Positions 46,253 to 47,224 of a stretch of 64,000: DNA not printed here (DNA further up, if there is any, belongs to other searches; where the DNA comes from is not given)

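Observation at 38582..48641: Array of eight paralogous fibre genes with conserved N- and C-termini around a Laminin_G_3/ConA-like jellyroll domain, two carrying long poly-Gly inserts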

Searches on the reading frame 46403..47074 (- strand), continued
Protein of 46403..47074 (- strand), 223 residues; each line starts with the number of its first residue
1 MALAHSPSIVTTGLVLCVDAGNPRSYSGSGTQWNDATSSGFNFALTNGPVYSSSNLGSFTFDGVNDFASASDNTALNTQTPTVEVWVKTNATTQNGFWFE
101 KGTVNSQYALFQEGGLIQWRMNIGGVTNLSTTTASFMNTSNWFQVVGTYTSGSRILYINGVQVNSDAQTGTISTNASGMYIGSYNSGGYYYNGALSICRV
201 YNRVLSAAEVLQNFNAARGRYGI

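Call 23: get_annotated_region(hit=H19, flank=6000)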
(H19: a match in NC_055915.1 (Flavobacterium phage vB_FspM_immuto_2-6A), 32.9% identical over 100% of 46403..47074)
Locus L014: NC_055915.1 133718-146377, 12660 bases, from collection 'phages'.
description: Flavobacterium phage vB_FspM_immuto_2-6A, complete genome.
organism: Flavobacterium phage vB_FspM_immuto_2-6A (NCBI taxid 2801477)
taxonomy: Viruses; Duplodnaviria; Heunggongvirae; Uroviricota; Caudoviricetes; Immutovirus; Immutovirus immuto
host: Flavobacterium sp. LMO8; source: Baltic Sea mesocosm; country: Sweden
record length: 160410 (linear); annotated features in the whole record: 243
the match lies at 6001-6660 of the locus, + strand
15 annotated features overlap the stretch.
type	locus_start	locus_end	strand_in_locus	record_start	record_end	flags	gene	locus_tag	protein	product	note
CDS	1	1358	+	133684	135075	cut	-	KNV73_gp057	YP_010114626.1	hypothetical protein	-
CDS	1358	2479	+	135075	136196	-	-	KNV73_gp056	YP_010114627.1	hypothetical protein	-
CDS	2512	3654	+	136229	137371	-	-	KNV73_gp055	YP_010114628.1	virion structural protein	-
CDS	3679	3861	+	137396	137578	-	-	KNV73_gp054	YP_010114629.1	hypothetical protein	-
CDS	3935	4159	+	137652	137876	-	-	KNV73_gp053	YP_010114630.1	hypothetical protein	-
CDS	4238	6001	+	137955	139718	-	-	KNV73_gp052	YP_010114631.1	putative tail fiber-like protein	-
CDS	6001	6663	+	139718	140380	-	-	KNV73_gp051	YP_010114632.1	structural protein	-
CDS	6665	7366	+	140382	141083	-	-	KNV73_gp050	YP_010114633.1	structural protein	-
CDS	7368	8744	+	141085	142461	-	-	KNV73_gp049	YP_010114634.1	hypothetical protein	-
CDS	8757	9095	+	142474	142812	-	-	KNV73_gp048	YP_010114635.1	hypothetical protein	-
CDS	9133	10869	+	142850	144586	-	-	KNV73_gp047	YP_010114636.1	tail fiber protein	-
CDS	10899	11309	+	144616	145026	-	-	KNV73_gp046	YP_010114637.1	hypothetical protein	-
CDS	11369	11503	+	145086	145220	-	-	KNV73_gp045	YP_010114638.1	hypothetical protein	-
CDS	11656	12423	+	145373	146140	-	-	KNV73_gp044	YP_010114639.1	hypothetical protein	-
CDS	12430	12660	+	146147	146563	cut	-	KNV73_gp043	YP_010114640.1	lysozyme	-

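Call 24: get_annotated_region(hit=H21, flank=6000)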
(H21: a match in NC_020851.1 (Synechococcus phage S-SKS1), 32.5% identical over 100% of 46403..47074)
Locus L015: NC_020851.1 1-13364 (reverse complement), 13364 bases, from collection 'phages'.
description: Synechococcus phage S-SKS1 genomic sequence.
organism: Synechococcus phage S-SKS1 (NCBI taxid 754042)
taxonomy: Viruses; Duplodnaviria; Heunggongvirae; Uroviricota; Caudoviricetes; Llyrvirus; Llyrvirus SSKS1
host: Synechococcus sp. WH7803; source: North Atlantic; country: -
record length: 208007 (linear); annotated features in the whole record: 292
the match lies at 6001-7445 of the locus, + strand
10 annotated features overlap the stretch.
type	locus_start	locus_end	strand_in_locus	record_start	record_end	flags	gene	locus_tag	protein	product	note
CDS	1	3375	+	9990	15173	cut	-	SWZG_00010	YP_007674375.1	baseplate wedge subunit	-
CDS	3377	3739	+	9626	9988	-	-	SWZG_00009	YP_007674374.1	hypothetical protein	-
CDS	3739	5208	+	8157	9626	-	-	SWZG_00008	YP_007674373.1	hypothetical protein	-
CDS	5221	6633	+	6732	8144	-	-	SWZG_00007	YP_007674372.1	hypothetical protein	-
CDS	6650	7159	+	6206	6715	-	-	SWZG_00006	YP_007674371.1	tail fiber protein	-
CDS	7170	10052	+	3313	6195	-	-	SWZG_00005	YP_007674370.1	hypothetical protein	-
CDS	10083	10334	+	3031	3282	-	-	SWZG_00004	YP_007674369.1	hypothetical protein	-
CDS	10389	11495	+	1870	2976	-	-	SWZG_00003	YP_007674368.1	hypothetical protein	-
CDS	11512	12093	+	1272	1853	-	-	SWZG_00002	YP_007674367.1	2OG-Fe(II) oxygenase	-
CDS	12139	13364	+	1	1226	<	-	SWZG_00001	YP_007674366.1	hypothetical protein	-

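Call 38: predict_structure(alignment_id=A2)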
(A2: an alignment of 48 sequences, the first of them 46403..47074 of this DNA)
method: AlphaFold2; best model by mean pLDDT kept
length: 223 residues; sequences in the alignment: 48
mean_pLDDT: 92.6   pTM: 0.91
mean pLDDT of the five models: 92.6, 91.5, 90.1, 89.8, 89.2
residues with pLDDT >= 90: 187; 70-90: 26; 50-70: 6; < 50: 4
segments of 3 or more residues with pLDDT < 50: 1-4
pLDDT, mean of each block of 10 residues (from residue 1): 61 95 91 85 90 92 93 93 98 96 94 97 96 97 98 98 97 93 85 97 98 94 88
secondary structure, 60 per line:
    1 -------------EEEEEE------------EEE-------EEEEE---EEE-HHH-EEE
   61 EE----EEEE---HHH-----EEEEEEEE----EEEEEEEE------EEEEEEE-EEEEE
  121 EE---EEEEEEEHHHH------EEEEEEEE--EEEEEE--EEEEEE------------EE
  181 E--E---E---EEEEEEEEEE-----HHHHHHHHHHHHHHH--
elements in order: E14-19 E32-34 E42-46 E50-52 E58-62 E67-70 E82-89 E94-101 E108-114 E116-122 E126-132 H133-136 E143-150 E153-158 E161-166 E179-181 E192-201 H207-221

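Call 42: fold_search(model_id=the predicted structure, library=pdb)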
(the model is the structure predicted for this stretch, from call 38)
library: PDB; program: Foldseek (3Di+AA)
matches with E <= 10: 1780; with E <= 0.001: 418
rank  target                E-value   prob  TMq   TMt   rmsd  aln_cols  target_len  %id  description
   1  3mpp                  4.3e-11  1.00  0.70  0.41   4.0       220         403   15  Botulinum Neurotoxin Type G Receptor Binding Domain (released 2010-06-16)
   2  6hox                  1.3e-10  1.00  0.73  0.41   3.7       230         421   16  Crystal structure of the binding domain of Paraclostridial Mosquitocidal Protein 1 (released 2019-07-10)
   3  8qft                  1.6e-10  1.00  0.62  0.14   5.9       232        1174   14  X-ray structure of non-toxic non-hemagglutinin (NTNH) protein from botulinum neurotoxin serotype X (released 2024-08-14)
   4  3pjq_A                1.7e-10  1.00  0.66  0.26   4.0       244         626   19  Trypanosoma cruzi trans-sialidase-like inactive isoform (including the natural mutation Tyr342His) in complex with lac (released 2011-06-08)
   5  4isq_A                2.8e-10  1.00  0.71  0.40   3.9       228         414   11  Binding domain of Botulinum neurotoxin DC in complex with human synaptotagmin I (released 2013-08-14)
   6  1z0h_A                2.8e-10  1.00  0.68  0.37   4.2       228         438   14  N-terminal helix reorients in recombinant C-fragment of Clostridium botulinum type B (released 2005-03-15)
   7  5lr0_B                3.0e-10  1.00  0.71  0.40   3.9       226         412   12  Binding domain of Botulinum Neurotoxin DC in complex with SialylT (released 2017-08-30)
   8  8byp_N                3.1e-10  1.00  0.66  0.15   4.4       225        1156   13  Botulinum neurotoxin serotype X in complex with NTNH/X (released 2023-02-08)
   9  2vxr                  3.7e-10  1.00  0.71  0.39   3.9       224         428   14  Crystal Structure of the Botulinum Neurotoxin serotype G binding domain (released 2009-07-07)
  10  3rmy_D                4.6e-10  1.00  0.68  0.40   3.7       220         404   16  Crystal structure of HCR/D W1238A mutant (released 2011-06-01)
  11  3r4s_A                4.8e-10  1.00  0.70  0.39   4.1       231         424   11  Cell entry of botulinum neurotoxin type C is dependent upon interaction with two ganglioside molecules (released 2011-06-08)
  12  1ms1_A                5.7e-10  1.00  0.67  0.27   3.9       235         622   18  Monoclinic form of Trypanosoma cruzi trans-sialidase, in complex with 3-deoxy-2,3-dehydro-N-acetylneuraminic acid (DAN (released 2003-03-25)
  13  3n7j                  6.0e-10  1.00  0.70  0.41   3.8       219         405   14  Crystal structure of botulinum neurotoxin serotype D binding domain (released 2010-09-08)
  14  4fvv_A                6.0e-10  1.00  0.69  0.40   4.2       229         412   12  Crystal structure of HCR/D-Sa-GBL1/C (released 2012-10-24)
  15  1ms0_A                6.0e-10  1.00  0.70  0.28   3.9       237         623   19  Monoclinic form of Trypanosoma cruzi trans-sialidase, in complex with 3-deoxy-2,3-dehydro-N-acetylneuraminic acid (DAN (released 2003-03-25)
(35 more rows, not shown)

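Call 50: find_related_loci(query=A2, collection=viral_contigs, flank=10000)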
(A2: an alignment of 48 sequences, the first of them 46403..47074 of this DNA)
Query A2 (223 aa) in viral_contigs; peptide patterns used: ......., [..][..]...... (x = any residue, [..] = any of these).
596 stretches matched a pattern (row limit reached: there are more); 547 encode a relative of the query (tblastn E <= 1e-3); the best 80 are kept; 80 distinct loci.
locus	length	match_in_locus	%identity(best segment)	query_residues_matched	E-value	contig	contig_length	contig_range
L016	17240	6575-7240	78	1-223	1e-113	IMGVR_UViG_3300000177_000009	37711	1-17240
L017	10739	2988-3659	67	4-223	5e-90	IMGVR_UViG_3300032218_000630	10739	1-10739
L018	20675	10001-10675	67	1-223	3e-89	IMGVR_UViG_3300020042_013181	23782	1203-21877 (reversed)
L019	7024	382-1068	57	1-223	2e-81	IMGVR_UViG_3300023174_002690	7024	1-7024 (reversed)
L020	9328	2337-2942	68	30-223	2e-77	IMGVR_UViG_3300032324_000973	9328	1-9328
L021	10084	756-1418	58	9-223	1e-76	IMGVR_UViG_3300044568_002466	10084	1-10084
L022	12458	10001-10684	58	1-223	5e-81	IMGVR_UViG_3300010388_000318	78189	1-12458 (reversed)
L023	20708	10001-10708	53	1-223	2e-69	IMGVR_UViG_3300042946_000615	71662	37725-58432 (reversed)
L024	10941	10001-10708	53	1-223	3e-69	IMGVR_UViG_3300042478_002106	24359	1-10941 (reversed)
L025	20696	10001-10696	52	1-223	1e-65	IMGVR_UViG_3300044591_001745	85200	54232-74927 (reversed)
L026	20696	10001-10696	52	1-223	1e-65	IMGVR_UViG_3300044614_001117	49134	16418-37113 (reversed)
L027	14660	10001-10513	61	57-223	2e-62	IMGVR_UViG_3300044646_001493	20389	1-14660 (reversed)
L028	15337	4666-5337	51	1-223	1e-62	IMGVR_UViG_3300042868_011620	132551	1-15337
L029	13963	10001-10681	53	1-223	2e-60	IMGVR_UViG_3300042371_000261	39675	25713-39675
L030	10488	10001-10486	67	49-209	6e-59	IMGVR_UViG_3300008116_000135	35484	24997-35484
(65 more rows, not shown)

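Call 56: find_encoding_contigs(protein=P0033, flank=10000, max_places=1)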
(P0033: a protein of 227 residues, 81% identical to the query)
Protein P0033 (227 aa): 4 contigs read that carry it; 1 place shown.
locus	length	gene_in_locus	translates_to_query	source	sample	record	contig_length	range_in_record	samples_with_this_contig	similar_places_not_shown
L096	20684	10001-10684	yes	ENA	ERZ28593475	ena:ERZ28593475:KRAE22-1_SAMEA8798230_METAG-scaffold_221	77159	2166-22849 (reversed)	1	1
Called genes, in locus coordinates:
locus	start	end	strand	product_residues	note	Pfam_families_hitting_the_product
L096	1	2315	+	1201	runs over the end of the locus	-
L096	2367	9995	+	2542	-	-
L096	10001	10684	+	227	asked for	PF13385:Laminin_G_3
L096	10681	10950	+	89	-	-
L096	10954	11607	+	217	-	PF13385:Laminin_G_3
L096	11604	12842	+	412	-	PF13385:Laminin_G_3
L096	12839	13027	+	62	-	-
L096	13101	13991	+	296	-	-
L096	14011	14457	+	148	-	-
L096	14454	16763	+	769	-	PF03477:ATP-cone (weak), PF00317:Ribonuc_red_lgN, PF02867:Ribonuc_red_lgC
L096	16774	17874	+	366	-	PF00268:Ribonuc_red_sm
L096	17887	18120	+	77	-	PF00462:Glutaredoxin, PF13409:GST_N_2 (weak)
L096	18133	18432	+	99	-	-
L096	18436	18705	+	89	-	PF05488:PAAR_motif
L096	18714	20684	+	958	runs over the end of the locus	-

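Call 57: find_encoding_contigs(protein=P0037, flank=10000, max_places=1)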
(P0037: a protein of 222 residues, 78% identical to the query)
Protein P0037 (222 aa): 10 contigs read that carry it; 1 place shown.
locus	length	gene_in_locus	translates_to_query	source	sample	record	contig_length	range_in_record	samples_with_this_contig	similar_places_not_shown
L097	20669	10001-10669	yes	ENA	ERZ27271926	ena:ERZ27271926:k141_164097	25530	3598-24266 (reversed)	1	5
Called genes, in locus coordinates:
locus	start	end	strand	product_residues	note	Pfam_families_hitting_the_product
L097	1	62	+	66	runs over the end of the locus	-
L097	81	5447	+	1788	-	-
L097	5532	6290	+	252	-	-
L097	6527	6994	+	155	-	-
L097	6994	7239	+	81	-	-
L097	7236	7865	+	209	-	PF13385:Laminin_G_3 (weak)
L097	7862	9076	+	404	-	PF07953:Toxin_R_bind_N (weak), PF13385:Laminin_G_3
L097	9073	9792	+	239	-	-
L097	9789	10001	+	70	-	-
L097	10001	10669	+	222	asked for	PF13385:Laminin_G_3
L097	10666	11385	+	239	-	PF13385:Laminin_G_3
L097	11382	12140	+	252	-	-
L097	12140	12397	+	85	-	-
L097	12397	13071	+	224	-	PF13385:Laminin_G_3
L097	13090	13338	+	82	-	-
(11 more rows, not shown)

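Call 58: find_encoding_contigs(protein=P0014, flank=10000, max_places=1)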
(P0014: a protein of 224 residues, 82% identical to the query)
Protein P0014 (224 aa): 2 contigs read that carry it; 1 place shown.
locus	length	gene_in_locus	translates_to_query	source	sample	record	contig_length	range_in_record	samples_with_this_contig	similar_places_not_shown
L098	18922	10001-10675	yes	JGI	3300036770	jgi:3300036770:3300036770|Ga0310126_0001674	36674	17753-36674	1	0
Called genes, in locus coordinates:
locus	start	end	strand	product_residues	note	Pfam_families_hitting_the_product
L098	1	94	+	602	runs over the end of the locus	-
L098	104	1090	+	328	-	PF07691:PA14, PF10528:GLEYA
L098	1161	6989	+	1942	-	-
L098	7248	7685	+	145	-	PF13385:Laminin_G_3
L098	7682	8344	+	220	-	-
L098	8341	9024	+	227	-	PF13385:Laminin_G_3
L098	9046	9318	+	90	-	-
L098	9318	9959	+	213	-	PF13385:Laminin_G_3 (weak)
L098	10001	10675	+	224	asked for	PF13385:Laminin_G_3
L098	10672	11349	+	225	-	PF00354:Pentaxin, PF13385:Laminin_G_3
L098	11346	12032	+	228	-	PF13385:Laminin_G_3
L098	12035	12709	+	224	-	PF13385:Laminin_G_3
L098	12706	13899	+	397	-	PF13385:Laminin_G_3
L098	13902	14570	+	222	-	PF13385:Laminin_G_3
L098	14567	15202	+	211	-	-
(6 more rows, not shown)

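Call 61: search_solved_structures(query=A2, max_evalue=0.01, show_alignments=4)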
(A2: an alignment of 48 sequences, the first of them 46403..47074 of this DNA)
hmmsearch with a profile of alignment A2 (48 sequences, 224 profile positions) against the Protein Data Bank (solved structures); distinct sequences matched with E-value up to 0.01: 4.
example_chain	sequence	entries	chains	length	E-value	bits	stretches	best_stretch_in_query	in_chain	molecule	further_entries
4qvs_A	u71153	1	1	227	1.3e-13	54.3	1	27-212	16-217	S-layer domain-containing protein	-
4c1w_A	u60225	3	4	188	0.00056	22.8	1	150-212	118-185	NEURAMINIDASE | SIALIDASE A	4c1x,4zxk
5hon_A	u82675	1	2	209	0.00071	22.5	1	77-212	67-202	Extracellular arabinanase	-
4dqa_A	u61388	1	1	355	0.0032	20.4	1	129-215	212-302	uncharacterized protein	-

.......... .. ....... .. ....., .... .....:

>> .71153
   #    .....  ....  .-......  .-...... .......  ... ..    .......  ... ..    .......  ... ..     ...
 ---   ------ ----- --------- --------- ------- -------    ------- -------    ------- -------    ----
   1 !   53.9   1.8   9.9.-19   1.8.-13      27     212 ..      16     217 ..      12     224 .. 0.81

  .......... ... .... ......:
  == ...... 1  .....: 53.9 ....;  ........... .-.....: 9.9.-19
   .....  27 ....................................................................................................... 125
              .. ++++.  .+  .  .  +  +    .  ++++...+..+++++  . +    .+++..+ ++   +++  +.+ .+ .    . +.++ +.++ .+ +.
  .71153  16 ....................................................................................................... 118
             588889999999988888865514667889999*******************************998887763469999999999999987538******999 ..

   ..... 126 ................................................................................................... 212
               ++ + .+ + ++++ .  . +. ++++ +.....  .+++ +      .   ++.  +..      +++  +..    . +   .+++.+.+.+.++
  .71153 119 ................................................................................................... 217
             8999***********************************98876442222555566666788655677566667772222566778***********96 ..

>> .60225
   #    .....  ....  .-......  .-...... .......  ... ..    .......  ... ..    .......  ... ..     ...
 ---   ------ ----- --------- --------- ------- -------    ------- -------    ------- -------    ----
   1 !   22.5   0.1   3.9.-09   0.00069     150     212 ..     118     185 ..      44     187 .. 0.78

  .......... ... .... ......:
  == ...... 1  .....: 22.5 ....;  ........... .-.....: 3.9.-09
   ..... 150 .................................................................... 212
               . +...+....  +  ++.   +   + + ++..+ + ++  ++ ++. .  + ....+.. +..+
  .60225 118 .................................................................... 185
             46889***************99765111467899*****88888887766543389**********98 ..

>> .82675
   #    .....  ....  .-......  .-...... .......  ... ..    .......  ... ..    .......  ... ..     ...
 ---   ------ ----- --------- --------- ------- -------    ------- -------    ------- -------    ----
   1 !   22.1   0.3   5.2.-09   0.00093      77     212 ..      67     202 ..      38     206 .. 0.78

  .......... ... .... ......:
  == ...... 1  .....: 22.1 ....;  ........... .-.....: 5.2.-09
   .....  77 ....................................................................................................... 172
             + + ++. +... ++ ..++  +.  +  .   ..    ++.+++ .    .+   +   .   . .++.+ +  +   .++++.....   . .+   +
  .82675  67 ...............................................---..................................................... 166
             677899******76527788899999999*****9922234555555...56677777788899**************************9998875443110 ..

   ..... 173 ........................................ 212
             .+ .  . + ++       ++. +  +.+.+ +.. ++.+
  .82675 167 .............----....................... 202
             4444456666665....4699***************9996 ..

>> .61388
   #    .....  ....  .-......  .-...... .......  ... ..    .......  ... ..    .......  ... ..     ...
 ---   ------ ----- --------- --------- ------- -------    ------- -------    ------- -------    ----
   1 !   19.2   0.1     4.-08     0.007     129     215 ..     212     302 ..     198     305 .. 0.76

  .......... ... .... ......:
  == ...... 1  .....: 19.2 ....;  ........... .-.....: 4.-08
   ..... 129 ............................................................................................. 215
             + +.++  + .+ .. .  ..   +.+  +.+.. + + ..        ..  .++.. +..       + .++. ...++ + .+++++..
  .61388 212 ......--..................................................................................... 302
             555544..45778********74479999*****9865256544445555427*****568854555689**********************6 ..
